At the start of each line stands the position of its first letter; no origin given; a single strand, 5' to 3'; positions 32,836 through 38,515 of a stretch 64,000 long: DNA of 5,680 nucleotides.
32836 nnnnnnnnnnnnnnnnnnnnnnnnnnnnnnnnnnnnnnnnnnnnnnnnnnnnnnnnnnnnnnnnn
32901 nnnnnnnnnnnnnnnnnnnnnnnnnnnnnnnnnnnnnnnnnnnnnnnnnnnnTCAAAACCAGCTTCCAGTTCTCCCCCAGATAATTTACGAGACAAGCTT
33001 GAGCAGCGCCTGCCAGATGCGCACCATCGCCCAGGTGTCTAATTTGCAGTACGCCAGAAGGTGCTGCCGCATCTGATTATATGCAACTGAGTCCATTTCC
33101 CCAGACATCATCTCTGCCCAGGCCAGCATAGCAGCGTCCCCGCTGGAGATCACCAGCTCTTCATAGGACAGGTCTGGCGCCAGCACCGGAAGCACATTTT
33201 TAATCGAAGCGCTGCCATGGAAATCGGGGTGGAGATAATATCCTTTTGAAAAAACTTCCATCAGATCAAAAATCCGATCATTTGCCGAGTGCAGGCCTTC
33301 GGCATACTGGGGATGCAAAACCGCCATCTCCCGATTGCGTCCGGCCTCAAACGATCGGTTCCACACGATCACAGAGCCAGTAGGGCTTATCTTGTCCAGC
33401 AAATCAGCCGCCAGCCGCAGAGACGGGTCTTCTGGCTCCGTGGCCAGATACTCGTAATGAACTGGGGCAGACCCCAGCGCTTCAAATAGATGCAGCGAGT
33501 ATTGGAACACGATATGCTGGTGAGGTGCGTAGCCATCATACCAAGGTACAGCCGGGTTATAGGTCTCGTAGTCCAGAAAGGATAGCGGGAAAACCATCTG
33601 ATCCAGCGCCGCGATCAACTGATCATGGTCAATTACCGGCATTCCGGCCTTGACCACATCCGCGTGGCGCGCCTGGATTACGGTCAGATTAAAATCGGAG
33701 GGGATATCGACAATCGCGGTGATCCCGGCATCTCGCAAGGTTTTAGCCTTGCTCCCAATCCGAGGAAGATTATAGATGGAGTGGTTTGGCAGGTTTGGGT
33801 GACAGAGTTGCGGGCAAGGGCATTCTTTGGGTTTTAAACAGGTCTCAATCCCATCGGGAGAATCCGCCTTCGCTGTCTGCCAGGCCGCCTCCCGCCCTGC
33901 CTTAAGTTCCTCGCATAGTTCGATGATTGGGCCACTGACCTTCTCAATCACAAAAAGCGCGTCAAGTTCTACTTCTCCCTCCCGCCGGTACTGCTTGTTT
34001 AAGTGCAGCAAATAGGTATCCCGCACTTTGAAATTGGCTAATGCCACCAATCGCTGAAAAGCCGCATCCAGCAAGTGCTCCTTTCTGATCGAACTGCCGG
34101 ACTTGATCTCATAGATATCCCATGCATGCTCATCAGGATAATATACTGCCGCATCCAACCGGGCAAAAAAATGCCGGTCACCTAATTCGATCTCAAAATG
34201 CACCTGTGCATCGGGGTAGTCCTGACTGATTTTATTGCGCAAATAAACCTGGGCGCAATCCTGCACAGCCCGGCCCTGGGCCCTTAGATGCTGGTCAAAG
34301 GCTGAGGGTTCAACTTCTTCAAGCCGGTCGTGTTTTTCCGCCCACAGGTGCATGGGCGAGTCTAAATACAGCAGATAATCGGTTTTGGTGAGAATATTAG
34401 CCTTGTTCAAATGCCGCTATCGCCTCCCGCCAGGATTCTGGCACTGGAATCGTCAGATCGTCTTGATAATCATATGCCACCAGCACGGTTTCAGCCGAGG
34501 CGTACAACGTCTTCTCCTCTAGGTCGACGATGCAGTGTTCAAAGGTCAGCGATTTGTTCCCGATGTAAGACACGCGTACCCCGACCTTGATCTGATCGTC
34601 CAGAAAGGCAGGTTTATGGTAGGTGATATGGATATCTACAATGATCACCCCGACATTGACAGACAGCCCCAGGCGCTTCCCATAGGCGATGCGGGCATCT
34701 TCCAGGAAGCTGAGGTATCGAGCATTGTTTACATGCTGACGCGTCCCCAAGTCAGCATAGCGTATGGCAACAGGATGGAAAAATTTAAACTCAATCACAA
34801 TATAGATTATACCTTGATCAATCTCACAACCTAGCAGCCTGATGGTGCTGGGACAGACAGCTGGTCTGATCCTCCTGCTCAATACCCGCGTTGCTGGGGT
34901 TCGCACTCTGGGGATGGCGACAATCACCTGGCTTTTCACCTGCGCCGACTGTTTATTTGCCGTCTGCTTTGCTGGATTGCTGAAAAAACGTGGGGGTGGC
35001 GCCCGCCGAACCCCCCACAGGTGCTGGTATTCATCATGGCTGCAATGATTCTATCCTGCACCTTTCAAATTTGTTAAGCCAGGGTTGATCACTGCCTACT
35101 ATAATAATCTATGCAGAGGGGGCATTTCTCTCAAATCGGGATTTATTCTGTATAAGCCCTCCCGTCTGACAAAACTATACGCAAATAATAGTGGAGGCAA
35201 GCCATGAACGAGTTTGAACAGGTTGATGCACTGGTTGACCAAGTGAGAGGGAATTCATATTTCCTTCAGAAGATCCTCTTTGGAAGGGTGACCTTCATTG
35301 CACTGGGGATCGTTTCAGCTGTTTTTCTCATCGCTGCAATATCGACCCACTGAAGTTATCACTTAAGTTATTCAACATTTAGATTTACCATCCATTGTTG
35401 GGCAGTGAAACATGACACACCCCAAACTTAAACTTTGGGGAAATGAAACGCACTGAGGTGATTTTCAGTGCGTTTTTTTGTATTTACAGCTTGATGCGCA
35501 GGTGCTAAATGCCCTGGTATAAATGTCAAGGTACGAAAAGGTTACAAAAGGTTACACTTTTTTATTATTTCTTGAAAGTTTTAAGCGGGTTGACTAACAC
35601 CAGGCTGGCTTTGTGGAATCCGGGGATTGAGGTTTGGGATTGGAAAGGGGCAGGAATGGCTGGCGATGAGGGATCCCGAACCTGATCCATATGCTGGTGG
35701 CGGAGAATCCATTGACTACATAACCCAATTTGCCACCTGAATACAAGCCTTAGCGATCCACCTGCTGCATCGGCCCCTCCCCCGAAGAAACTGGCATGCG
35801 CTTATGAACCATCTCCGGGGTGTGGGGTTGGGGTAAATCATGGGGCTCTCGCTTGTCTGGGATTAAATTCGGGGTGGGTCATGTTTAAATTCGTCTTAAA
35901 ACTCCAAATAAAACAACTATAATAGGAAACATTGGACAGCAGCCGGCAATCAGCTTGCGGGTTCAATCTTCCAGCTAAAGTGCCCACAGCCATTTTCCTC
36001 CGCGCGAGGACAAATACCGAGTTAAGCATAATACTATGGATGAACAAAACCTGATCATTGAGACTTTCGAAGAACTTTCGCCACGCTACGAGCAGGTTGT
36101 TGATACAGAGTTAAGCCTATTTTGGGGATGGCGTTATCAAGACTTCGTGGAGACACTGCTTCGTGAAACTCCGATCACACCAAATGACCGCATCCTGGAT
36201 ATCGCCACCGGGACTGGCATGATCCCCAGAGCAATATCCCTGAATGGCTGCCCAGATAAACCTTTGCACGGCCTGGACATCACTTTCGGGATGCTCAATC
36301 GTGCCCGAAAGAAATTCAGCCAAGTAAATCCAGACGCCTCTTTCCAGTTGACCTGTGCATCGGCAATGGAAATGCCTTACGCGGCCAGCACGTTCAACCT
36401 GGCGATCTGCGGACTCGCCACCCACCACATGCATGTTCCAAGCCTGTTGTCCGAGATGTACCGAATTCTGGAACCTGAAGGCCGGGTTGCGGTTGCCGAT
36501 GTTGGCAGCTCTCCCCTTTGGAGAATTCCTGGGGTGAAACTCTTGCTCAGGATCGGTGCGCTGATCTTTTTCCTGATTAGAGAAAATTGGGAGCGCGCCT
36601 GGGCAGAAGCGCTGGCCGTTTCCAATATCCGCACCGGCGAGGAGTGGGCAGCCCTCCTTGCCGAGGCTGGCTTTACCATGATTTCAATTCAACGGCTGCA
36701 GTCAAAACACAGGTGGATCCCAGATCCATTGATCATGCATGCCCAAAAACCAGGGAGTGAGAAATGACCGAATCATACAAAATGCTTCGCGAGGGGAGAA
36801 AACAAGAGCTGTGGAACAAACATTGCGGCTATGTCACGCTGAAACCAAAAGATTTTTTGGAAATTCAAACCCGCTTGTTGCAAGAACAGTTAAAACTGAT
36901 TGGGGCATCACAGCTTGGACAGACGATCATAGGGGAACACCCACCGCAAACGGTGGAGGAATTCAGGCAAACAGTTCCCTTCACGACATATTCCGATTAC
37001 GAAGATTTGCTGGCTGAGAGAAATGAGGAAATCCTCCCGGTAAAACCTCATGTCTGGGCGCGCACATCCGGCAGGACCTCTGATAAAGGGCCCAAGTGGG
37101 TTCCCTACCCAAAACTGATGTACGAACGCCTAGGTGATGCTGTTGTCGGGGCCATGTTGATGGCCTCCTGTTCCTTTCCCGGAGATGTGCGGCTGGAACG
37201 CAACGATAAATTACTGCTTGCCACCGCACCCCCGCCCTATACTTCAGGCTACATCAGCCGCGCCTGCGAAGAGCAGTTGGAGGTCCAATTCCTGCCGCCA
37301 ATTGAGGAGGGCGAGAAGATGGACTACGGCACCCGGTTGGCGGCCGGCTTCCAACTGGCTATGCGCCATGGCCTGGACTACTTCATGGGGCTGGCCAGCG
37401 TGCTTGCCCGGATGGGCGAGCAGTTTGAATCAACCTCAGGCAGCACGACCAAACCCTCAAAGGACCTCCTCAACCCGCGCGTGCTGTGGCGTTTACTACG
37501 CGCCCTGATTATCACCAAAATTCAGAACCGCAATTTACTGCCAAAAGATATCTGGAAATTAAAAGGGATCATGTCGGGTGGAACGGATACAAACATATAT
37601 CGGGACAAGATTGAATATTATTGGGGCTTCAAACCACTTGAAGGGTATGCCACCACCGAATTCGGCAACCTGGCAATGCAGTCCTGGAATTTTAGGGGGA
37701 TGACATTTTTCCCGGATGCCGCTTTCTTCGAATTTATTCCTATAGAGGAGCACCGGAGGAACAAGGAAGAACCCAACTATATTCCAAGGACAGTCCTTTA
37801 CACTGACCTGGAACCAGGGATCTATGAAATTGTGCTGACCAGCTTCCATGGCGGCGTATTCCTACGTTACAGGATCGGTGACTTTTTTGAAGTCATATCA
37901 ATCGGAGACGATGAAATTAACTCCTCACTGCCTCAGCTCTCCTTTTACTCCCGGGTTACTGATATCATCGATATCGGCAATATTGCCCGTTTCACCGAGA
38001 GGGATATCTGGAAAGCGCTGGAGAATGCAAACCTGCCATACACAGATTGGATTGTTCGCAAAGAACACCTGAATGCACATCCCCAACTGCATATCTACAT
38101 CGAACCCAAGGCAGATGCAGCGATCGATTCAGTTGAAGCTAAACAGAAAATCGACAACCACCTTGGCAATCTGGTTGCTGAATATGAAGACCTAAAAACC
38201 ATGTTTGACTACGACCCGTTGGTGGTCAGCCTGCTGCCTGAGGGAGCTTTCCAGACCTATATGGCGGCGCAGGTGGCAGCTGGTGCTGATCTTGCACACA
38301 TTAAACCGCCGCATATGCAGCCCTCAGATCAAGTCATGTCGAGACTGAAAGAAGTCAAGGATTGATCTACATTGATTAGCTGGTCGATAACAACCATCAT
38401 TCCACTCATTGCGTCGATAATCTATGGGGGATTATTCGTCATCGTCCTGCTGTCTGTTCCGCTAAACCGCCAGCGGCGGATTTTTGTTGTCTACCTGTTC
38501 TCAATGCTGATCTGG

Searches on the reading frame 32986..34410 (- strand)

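Call 56: search_protein_families(library=pfam, proteins=[window:32986-34410:-], max_evalue=0.00001)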
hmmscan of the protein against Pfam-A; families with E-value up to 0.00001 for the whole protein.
window:32986-34410:- (474 aa): 1 family
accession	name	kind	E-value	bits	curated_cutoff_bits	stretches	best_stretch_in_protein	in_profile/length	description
PF11074.14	DUF2779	-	3.3e-38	131.2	23.3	1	278-402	2-126/126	Domain of unknown function(DUF2779)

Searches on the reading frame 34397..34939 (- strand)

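Call 56: search_protein_families(library=pfam, proteins=[window:34397-34939:-], max_evalue=0.00001)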
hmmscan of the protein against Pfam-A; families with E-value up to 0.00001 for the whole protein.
window:34397-34939:- (180 aa): 3 families
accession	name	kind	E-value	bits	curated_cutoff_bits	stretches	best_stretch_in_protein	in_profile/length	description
PF13279.12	4HBT_2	-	2.2e-20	73.8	25.5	1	68-173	10-121/122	Thioesterase-like superfamily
PF03061.28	4HBT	-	1.3e-15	57.9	20.6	1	68-144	2-77/79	Thioesterase superfamily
PF20791.3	Acyl-ACP_TE_C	-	1.9e-08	34.8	21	1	53-140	8-87/101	Acyl-ACP thioesterase C-terminal domain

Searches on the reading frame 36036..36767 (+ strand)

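Call 56: search_protein_families(library=pfam, proteins=[window:36036-36767:+], max_evalue=0.00001)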
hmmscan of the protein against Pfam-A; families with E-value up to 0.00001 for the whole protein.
window:36036-36767:+ (243 aa): 7 families
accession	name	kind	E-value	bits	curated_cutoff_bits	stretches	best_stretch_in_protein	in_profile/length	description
PF13649.12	Methyltransf_25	-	2.5e-15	57.3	27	1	53-149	1-97/97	Methyltransferase domain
PF08241.18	Methyltransf_11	-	3.3e-15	56.9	21.2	1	54-152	1-94/95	Methyltransferase domain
PF13489.12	Methyltransf_23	-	5.4e-12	46.2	27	1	34-217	6-163/164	Methyltransferase domain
PF13847.12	Methyltransf_31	-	8.7e-11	42.1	27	1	48-157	2-113/145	Methyltransferase domain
PF01209.24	Ubie_methyltran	-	1.9e-10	41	20.1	1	7-156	9-154/233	ubiE/COQ5 methyltransferase family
PF08242.18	Methyltransf_12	-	2.7e-08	34.8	30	1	54-151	1-98/98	Methyltransferase domain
PF20922.3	Anamorsin_N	-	5.4e-06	26.7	27.1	0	112-155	44-89/163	Anamorsin, N-terminal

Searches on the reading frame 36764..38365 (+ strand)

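Call 56: search_protein_families(library=pfam, proteins=[window:36764-38365:+], max_evalue=0.00001)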
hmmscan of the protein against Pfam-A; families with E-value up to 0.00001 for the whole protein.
window:36764-38365:+ (533 aa): 3 families
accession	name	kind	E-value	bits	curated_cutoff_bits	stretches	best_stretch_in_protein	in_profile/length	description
PF23571.1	GH3_M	-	6.8e-11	42.6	23.6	1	314-397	2-75/75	GH3 family central domain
PF03321.19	GH3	-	1.2e-08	35.1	23.6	1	29-133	10-116/304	GH3 family N-terminal domain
PF23572.1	GH3_C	-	9.5e-07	29.9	23.6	1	423-520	16-116/119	GH3 family C-terminal domain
